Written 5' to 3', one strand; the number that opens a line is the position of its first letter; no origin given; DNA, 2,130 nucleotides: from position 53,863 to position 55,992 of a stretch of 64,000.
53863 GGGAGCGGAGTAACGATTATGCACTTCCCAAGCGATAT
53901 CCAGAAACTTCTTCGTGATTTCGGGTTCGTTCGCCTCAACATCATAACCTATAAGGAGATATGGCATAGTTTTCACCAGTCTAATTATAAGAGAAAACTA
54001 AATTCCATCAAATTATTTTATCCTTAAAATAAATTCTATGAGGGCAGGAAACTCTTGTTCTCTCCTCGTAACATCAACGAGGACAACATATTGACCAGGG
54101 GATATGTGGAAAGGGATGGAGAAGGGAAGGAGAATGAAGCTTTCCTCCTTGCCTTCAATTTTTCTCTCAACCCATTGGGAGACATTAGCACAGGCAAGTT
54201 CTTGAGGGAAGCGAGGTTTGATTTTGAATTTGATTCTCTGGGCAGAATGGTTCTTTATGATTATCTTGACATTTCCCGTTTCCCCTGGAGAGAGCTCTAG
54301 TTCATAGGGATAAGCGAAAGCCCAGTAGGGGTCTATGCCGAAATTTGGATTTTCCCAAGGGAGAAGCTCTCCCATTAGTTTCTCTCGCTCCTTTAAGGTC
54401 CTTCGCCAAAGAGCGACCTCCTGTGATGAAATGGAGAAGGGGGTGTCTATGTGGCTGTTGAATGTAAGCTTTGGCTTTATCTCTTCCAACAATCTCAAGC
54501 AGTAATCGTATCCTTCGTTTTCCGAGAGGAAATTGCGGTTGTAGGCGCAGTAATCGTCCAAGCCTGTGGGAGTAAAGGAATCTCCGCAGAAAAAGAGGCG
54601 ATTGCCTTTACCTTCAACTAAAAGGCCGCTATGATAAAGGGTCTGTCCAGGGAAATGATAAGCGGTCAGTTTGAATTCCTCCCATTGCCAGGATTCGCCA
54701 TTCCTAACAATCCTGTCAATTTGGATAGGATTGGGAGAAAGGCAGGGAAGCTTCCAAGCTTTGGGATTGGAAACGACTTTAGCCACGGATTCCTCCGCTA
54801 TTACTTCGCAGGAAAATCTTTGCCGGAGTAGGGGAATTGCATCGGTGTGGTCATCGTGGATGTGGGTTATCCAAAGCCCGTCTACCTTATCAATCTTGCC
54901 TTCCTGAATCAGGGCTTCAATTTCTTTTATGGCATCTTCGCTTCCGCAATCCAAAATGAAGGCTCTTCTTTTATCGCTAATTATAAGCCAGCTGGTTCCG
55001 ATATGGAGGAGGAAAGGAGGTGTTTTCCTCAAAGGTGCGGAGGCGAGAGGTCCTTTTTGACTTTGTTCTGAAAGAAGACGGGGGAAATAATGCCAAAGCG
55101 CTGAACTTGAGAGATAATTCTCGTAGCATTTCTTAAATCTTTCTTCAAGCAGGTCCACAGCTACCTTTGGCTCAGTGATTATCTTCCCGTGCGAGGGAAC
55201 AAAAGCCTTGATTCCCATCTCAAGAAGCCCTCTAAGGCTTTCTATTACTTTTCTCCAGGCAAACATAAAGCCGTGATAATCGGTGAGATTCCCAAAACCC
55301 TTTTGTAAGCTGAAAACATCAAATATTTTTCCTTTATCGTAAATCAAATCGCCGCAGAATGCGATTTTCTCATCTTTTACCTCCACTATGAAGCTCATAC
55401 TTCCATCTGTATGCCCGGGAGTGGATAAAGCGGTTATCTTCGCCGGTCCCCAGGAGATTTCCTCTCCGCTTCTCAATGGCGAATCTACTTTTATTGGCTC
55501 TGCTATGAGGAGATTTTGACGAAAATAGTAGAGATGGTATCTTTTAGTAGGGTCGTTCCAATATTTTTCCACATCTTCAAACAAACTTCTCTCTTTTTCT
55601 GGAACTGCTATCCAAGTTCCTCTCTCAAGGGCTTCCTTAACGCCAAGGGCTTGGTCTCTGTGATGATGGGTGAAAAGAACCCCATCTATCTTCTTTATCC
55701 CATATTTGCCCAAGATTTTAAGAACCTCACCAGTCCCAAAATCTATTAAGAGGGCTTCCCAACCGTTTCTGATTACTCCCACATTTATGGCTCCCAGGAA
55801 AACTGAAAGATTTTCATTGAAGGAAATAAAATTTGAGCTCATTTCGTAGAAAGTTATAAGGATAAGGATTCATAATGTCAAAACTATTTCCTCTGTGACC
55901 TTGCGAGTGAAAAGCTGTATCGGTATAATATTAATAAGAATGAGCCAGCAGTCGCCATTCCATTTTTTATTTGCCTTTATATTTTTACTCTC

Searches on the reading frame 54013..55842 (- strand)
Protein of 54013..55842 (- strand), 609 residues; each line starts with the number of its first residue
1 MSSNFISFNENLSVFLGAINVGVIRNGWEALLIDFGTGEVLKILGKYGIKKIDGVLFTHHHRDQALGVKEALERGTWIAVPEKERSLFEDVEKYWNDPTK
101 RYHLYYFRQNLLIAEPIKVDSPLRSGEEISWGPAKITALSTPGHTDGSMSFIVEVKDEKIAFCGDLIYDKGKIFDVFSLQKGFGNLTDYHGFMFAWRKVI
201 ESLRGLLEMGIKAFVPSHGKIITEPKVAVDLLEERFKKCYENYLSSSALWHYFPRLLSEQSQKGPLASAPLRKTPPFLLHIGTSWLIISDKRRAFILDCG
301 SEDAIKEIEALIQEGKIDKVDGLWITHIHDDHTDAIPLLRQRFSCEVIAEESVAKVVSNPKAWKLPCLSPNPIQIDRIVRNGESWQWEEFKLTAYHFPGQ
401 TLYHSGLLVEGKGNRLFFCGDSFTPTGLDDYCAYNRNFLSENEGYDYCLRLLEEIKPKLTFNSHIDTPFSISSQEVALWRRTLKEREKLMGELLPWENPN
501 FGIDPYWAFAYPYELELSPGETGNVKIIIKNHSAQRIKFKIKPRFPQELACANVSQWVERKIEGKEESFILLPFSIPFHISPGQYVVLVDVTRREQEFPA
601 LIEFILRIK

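Call 31: search_protein_families(library=pfam, proteins=[window:54013-55842:-], max_evalue=1e-8)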
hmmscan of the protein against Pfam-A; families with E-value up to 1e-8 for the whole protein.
window:54013-55842:- (609 aa): 2 families
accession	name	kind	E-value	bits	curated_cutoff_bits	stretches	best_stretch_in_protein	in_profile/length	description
PF00753.33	Lactamase_B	-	4.9e-33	115.2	22.7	2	17-218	4-196/196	Metallo-beta-lactamase superfamily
PF12706.13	Lactamase_B_2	-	3.2e-13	50.2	27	0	296-422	4-143/200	Beta-lactamase superfamily domain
